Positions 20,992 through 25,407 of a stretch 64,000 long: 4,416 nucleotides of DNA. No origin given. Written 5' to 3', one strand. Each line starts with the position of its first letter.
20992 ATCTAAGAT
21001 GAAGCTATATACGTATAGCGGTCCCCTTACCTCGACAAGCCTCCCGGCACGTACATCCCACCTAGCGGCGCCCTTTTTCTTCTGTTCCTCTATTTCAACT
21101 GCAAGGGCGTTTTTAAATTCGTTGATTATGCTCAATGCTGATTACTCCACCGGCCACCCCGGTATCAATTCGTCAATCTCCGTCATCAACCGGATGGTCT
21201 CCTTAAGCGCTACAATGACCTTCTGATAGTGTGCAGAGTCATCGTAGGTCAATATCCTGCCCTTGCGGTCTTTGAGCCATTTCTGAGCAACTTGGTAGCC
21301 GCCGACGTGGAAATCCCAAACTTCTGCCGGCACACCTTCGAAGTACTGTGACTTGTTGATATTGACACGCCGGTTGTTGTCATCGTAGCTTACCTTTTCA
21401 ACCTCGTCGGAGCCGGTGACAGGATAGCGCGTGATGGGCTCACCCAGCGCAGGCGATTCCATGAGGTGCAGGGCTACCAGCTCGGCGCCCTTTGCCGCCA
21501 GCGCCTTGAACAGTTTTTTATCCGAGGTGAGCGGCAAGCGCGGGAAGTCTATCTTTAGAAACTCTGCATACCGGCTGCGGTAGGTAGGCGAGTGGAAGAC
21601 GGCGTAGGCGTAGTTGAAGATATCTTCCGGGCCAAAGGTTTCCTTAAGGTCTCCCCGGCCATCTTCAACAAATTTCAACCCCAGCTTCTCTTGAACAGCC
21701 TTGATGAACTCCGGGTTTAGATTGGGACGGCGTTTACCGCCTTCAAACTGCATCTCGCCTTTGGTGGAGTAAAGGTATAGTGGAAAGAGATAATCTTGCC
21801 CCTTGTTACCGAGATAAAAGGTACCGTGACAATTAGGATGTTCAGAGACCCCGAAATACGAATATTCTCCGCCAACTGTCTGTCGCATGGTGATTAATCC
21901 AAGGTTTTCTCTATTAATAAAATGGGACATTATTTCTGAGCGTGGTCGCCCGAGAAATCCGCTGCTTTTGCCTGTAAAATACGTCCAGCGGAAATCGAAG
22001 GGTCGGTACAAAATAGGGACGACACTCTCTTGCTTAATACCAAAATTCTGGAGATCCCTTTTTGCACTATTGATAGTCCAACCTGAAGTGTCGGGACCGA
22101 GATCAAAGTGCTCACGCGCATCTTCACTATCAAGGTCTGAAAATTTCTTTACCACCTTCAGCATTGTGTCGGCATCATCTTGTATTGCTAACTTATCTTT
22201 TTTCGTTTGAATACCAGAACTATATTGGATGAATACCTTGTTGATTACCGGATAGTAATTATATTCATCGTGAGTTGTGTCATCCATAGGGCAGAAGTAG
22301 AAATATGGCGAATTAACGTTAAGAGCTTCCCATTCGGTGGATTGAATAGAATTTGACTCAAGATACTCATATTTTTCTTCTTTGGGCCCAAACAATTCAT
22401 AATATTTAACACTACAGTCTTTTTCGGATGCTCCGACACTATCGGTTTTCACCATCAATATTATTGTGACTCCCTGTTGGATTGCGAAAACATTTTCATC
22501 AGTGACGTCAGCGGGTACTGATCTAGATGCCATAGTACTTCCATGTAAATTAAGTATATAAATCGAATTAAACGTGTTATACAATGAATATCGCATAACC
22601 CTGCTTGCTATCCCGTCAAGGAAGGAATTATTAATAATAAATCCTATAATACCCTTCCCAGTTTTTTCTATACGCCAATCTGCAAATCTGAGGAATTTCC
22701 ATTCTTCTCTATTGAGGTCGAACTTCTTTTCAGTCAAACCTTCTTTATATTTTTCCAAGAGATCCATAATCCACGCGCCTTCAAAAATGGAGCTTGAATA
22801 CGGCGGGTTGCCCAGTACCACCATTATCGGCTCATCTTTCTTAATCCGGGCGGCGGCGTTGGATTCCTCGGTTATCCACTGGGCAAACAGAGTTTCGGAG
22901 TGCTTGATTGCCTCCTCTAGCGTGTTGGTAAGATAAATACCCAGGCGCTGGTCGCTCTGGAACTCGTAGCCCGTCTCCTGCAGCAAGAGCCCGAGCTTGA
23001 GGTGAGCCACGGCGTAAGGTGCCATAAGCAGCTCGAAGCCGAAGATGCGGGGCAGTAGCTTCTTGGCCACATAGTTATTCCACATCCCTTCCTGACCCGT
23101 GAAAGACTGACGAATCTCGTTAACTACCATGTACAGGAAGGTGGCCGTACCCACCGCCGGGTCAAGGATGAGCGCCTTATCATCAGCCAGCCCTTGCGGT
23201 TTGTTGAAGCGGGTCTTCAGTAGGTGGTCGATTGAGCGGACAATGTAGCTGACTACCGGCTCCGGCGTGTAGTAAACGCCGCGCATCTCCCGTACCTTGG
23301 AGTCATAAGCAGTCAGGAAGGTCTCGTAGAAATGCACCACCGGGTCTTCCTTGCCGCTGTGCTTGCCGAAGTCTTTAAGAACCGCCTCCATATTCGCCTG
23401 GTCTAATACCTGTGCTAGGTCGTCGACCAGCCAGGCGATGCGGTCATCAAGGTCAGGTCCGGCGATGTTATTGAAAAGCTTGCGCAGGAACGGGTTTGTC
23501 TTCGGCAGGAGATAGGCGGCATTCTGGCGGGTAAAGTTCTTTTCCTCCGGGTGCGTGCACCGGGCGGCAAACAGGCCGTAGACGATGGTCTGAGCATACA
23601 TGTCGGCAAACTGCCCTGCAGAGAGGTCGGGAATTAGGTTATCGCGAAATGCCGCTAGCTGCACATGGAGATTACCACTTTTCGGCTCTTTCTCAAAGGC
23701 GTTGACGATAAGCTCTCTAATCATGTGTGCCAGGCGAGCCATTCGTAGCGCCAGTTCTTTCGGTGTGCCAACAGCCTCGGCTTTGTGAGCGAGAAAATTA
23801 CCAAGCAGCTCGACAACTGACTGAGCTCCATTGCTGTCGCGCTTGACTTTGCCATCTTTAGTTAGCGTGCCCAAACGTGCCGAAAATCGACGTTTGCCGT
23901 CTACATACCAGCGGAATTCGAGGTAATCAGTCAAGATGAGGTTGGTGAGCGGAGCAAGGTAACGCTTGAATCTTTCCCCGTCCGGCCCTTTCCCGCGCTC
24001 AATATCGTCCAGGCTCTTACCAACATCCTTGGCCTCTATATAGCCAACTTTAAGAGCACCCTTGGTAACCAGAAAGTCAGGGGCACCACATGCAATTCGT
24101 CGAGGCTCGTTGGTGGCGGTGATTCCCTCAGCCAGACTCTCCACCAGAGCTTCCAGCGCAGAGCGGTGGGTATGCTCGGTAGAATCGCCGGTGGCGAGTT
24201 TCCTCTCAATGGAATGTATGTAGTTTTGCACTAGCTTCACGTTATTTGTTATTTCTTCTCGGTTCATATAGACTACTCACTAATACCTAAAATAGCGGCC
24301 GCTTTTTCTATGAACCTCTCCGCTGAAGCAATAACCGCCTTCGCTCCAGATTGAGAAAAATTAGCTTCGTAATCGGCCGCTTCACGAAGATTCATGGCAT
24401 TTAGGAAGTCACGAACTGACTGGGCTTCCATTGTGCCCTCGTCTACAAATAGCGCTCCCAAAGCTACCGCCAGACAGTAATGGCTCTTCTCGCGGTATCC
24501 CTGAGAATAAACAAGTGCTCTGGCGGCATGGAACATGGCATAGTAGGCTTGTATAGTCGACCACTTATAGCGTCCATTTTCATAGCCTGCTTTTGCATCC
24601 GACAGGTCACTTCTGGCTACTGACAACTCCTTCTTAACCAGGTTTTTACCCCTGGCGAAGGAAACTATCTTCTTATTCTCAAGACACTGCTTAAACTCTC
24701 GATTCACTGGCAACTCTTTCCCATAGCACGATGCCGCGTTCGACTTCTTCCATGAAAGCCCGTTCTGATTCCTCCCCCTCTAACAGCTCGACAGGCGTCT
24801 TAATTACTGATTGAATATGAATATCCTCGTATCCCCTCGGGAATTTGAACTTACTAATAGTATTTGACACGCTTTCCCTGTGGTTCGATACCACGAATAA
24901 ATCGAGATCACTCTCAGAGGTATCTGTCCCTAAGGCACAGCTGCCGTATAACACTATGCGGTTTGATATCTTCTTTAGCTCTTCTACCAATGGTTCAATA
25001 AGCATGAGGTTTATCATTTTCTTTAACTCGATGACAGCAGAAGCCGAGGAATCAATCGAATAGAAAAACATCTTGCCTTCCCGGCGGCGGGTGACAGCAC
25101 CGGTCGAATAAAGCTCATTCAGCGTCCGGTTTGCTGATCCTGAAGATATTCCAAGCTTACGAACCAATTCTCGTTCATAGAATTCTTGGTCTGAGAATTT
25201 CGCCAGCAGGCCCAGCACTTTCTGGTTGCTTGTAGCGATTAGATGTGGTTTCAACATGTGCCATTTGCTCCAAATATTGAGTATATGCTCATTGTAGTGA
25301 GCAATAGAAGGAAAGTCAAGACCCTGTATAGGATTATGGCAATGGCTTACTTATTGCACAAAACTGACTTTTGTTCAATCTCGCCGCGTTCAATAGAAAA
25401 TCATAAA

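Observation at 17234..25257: Five defence-type genes packed into one operon with 5-14-nt gaps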

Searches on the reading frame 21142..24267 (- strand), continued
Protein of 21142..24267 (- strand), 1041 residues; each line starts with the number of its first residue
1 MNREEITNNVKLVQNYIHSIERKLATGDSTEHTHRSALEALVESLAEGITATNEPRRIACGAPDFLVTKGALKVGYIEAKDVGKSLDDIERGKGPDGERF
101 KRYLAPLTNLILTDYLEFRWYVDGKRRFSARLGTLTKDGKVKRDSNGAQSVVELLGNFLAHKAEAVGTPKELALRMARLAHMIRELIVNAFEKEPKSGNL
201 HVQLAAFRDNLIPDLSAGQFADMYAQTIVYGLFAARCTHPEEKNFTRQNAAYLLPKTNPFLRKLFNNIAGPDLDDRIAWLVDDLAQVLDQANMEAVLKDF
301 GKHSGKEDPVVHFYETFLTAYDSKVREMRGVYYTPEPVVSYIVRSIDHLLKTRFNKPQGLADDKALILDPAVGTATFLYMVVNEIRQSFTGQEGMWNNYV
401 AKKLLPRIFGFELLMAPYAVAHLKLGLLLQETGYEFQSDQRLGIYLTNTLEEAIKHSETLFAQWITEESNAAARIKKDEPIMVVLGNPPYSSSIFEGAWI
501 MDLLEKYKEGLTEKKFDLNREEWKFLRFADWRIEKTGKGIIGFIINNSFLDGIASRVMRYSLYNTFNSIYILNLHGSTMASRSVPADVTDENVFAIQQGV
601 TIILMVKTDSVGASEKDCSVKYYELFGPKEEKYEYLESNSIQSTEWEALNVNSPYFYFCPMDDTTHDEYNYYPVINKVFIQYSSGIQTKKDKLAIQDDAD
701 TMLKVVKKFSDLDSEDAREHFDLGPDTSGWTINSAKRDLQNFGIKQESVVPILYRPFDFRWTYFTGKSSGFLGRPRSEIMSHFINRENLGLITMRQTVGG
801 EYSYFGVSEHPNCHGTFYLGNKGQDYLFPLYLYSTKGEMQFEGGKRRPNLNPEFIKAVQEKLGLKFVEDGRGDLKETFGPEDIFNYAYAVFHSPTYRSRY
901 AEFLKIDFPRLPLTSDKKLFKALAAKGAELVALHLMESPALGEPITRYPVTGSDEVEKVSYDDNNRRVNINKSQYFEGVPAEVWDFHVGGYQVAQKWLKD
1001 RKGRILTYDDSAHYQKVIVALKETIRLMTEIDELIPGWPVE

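Call 50: search_protein_families(library=pfam, alignment_id=A4, max_evalue=0.001)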
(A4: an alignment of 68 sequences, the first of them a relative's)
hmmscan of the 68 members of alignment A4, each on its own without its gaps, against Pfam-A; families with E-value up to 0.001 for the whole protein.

A. member 1, L012:5102-5644:+ (181 aa): 0 families

B. families by the number of members that match (of 68 scanned): 62 families (the first 25 are shown)
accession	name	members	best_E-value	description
PF18928.5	DUF5677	6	7.5e-22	Family of unknown function (DUF5677)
PF00005.33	ABC_tran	2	1.5e-29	ABC transporter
PF05168.19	HEPN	2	2.5e-20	HEPN domain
PF13411.12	MerR_1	2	8.7e-10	MerR HTH family regulatory protein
PF01850.27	PIN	2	1.5e-08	PIN domain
PF13470.12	PIN_3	2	7.9e-06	PIN domain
PF13401.12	AAA_22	2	1.1e-05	AAA domain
PF13304.12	AAA_21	2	9e-05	AAA domain, putative AbiEii toxin, Type IV TA system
PF18862.6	ApeA_NTD1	1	6.6e-64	ApeA N-terminal domain 1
PF00664.28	ABC_membrane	1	6.3e-58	ABC transporter transmembrane region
PF03239.20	FTR1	1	4.1e-57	Iron permease FTR1 family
PF01578.25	Cytochrom_C_asm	1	1.2e-40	Cytochrome C assembly protein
PF01902.24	Diphthami_syn_2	1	2.4e-34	Diphthamide synthase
PF18739.6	HEPN_Apea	1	5.6e-33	Apea-like HEPN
PF15902.12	Sortilin-Vps10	1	5.6e-31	Sortilin, neurotensin receptor 3,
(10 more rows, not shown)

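Call 51: search_protein_families(library=pfam, alignment_id=A5, max_evalue=0.001)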
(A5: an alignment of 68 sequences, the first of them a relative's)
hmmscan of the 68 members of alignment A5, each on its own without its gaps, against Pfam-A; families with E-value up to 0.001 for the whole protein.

A. member 1, L012:1130-1678:+ (183 aa): 0 families

B. families by the number of members that match (of 68 scanned): 41 families (the first 25 are shown)
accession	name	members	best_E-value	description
PF01850.27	PIN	4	1.5e-13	PIN domain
PF11013.13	DUF2851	2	8e-64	Protein of unknown function (DUF2851)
PF03235.19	GmrSD_N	2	1.5e-32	GmrSD restriction endonuclease, N-terminal domain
PF01548.23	DEDD_Tnp_IS110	2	3.7e-28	Transposase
PF03129.25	HGTP_anticodon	2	5.9e-23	Anticodon binding domain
PF02371.22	Transposase_20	2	3.2e-18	Transposase IS116/IS110/IS902 family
PF12686.12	DUF3800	2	9.3e-14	Protein of unknown function (DUF3800)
PF10130.15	PIN_2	2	0.00038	PIN domain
PF01869.26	BcrAD_BadFG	1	1.1e-79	BadF/BadG/BcrA/BcrD ATPase family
PF09989.15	DUF2229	1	2.2e-64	CoA enzyme activase uncharacterised domain (DUF2229)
PF01212.27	Beta_elim_lyase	1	1e-50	Beta-eliminating lyase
PF22558.3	REase-ARP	1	1.1e-45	Restriction Endonuclease associating with ARP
PF04011.17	LemA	1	4.5e-32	LemA family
PF01040.23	UbiA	1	3e-29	UbiA prenyltransferase family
PF00561.26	Abhydrolase_1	1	3.8e-26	alpha/beta hydrolase fold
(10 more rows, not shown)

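Call 60: list_cluster_members(proteins=[P0121, P0241])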
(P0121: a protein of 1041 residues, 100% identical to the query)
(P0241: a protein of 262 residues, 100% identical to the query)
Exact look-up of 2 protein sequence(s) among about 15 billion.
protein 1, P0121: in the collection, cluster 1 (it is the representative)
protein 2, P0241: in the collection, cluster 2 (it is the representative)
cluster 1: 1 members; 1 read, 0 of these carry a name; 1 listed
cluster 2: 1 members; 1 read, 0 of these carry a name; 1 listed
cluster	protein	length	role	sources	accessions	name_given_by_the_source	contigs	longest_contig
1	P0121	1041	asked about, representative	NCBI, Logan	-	-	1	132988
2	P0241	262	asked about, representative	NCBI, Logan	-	-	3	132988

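Call 78: search_protein_families(library=pfam, proteins=[L021:4770-5588:+, L040:7625-8443:+, L017:8167-8847:+], max_evalue=0.001)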
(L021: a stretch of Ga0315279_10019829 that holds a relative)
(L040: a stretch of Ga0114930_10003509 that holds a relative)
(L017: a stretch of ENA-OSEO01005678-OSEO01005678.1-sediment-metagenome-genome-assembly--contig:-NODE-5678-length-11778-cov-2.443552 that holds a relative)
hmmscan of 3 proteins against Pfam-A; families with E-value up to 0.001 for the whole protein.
L021:4770-5588:+ (273 aa): 1 family
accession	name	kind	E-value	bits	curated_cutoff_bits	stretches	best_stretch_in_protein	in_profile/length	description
PF18928.5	DUF5677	-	1e-21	78.1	27.1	1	43-184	2-156/166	Family of unknown function (DUF5677)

L040:7625-8443:+ (273 aa): 1 family
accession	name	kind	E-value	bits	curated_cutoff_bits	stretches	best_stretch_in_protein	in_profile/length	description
PF18928.5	DUF5677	-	7.5e-22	78.6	27.1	1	44-182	3-154/166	Family of unknown function (DUF5677)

L017:8167-8847:+ (227 aa): 1 family
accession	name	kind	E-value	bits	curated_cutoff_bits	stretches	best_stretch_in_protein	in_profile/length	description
PF18928.5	DUF5677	-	7.1e-06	26.6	27.1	1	58-141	4-88/166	Family of unknown function (DUF5677)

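Call 86: find_encoding_contigs(protein=P0122, flank=5000, max_places=2)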
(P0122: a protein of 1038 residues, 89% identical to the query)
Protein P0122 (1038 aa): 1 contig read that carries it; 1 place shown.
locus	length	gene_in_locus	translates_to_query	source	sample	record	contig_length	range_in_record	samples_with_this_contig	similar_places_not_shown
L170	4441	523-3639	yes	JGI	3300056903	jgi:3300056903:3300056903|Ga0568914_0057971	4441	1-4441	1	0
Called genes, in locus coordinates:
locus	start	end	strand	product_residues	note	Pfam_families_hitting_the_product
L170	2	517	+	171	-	?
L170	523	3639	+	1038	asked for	PF02384:N6_Mtase, PF20473:MmeI_Mtase (weak), PF18135:Type_ISP_C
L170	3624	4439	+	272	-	?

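Call 90: search_protein_families(library=pfam, proteins=[L170:3624-4439:+], max_evalue=0.01)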
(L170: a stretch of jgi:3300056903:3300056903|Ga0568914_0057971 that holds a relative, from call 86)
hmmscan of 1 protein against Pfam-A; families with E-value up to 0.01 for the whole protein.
L170:3624-4439:+ (272 aa): 0 families

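Call 91: search_protein_families(library=padloc, proteins=[L170:3624-4439:+, L021:4770-5588:+], max_evalue=0.001)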
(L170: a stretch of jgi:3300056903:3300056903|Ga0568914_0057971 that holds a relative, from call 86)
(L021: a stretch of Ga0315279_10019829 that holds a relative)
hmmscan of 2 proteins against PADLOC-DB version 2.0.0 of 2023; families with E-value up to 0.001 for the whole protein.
L170:3624-4439:+ (272 aa): 0 families

L021:4770-5588:+ (273 aa): 0 families

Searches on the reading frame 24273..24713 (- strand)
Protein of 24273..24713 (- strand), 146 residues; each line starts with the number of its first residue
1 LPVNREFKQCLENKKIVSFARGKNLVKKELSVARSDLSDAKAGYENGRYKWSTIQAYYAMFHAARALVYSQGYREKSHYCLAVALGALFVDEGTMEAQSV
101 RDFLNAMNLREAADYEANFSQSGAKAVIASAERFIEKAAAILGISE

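Call 3: search_protein_families(library=pfam, proteins=[window:24273-24713:-], max_evalue=0.01)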
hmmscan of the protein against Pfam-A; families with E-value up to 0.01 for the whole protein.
window:24273-24713:- (146 aa): 1 family
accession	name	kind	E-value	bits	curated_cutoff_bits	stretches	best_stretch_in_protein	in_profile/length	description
PF05168.19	HEPN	-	2.1e-16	60.6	22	1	30-137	5-113/117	HEPN domain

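Call 4: search_protein_families(library=padloc, proteins=[window:24273-24713:-], max_evalue=0.01)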
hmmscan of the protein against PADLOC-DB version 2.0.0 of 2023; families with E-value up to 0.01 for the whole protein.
window:24273-24713:- (146 aa): 4 families
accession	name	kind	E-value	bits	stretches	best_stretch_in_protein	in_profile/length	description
PDLC04374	PDC-M05B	-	2.5e-07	29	1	7-136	3-132/146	-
PDLC04373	PDC-M05B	-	0.00025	19.1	1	7-138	6-133/141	-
PDLC04378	PDC-M05B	-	0.00039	18.7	1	17-136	19-137/153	-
PDLC04379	PDC-M05B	-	0.00098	17.1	1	14-142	9-137/147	-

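Call 9: search_protein_families(library=ncbifam, proteins=[window:24273-24713:-], max_evalue=0.01)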
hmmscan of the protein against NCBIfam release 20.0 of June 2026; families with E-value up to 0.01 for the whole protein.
window:24273-24713:- (146 aa): 0 families

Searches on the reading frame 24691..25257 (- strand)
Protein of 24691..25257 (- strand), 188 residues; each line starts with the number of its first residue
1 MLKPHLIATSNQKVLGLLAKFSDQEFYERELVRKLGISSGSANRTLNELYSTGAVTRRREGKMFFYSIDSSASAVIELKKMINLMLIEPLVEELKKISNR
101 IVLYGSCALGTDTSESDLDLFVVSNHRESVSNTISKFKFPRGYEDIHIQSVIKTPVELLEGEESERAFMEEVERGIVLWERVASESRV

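Call 3: search_protein_families(library=pfam, proteins=[window:24691-25257:-], max_evalue=0.01)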
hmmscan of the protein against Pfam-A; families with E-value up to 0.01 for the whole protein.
window:24691-25257:- (188 aa): 7 families
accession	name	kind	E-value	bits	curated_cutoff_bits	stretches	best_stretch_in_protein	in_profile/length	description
PF01909.29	NTP_transf_2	-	3.3e-08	34.3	21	1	91-145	8-54/93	Nucleotidyltransferase domain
PF18765.7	Polbeta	-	7.1e-08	33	26.9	1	95-181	11-90/93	Polymerase beta, Nucleotidyltransferase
PF12802.13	MarR_2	-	0.00011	22.7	27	1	29-60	24-55/61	MarR family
PF22600.2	MTPAP-like_central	-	0.001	19.6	27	1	94-132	37-73/139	Poly(A) RNA polymerase, mitochondrial-like, central palm domain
PF01978.25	TrmB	-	0.0011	19.1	25.6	1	28-69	25-66/68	Sugar-specific transcriptional regulator TrmB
PF24033.1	DUF7342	-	0.0021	18.5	31.6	1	37-101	29-93/150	Family of unknown function (DUF7342)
PF01047.28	MarR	-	0.0045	17.3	24.6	1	29-59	21-51/59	MarR family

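Call 4: search_protein_families(library=padloc, proteins=[window:24691-25257:-], max_evalue=0.01)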
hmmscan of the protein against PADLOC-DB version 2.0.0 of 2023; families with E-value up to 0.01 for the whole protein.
window:24691-25257:- (188 aa): 15 families
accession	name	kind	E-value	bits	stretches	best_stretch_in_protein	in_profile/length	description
PDLC04368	PDC-M05A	-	1.2e-22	78.8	1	5-173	9-181/201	-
PDLC04372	PDC-M05A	-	6.6e-10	37.5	1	30-126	3-104/167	-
PDLC04369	PDC-M05A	-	5.6e-09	33.9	1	19-127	23-132/201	-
PDLC04371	PDC-M05A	-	1.5e-06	26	1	6-125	28-153/211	-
PDLC04903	PDC-S09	-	2.8e-06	25.6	1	99-172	27-101/108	-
PDLC01438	Csa3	-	5.1e-06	24.7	1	10-111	146-223/305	"CAS-I,CAS-II,CAS-III,CAS-IV,CAS-V,CAS-VI; associated_signaling"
PDLC01720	Csa3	-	2.2e-05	23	1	17-89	33-105/118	Csa3_1_CAS-I-II-III-IV-V-VI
PDLC04904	PDC-S09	-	2.5e-05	22.4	1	99-177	26-96/104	-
PDLC04902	PDC-S09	-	2.8e-05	22.3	1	99-173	22-89/97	-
PDLC04906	PDC-S09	-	5.2e-05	21.6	1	99-174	25-93/98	-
PDLC01870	CARF3--CARF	-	0.00048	18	1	11-82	138-208/228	-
PDLC04907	PDC-S09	-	0.00079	17.5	1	99-128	28-57/114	-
PDLC01853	CARF3--CARF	-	0.0009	17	1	7-61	136-190/209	-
PDLC01857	CARF3--CARF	-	0.0016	16.1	1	13-78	132-195/201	-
PDLC01879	CARF3--CARF_TM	-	0.0029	15.3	1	11-78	158-219/222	-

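Call 9: search_protein_families(library=ncbifam, proteins=[window:24691-25257:-], max_evalue=0.01)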
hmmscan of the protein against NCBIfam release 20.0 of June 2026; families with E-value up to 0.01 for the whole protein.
window:24691-25257:- (188 aa): 7 families
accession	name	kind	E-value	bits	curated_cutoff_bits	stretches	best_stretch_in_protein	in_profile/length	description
NF047752.1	MntA_antitoxin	equivalog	8.7e-06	25.6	60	1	101-181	10-83/106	type VII toxin-antitoxin system MntA family adenylyltransferase antitoxin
NF033788.1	HTH_metalloreg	subfamily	2.1e-05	24.2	55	1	15-71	14-71/77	metalloregulator ArsR/SmtB family transcription factor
NF053606.1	Sta1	subfamily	5.8e-05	23.1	80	1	8-61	19-70/100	Sta1 family transcriptional regulator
NF051895.1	anti_phage_HalB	equivalog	0.00012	21.8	190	1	101-133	2-34/211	anti-phage Hailong system nucleotidyltransferase HalB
NF040642.1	sulf_sens_BigR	equivalog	0.00016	21.6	155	1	10-73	18-81/95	sulfite-sensing transcriptional repressor BigR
NF040939.2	trans_reg_lrs14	equivalog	0.00066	19.7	90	1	9-61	21-72/103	Lrs14 family HTH-type transcriptional regulator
TIGR02018.2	his_ut_repres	equivalog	0.0015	18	220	1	28-61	26-59/226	histidine utilization transcriptional repressor HutC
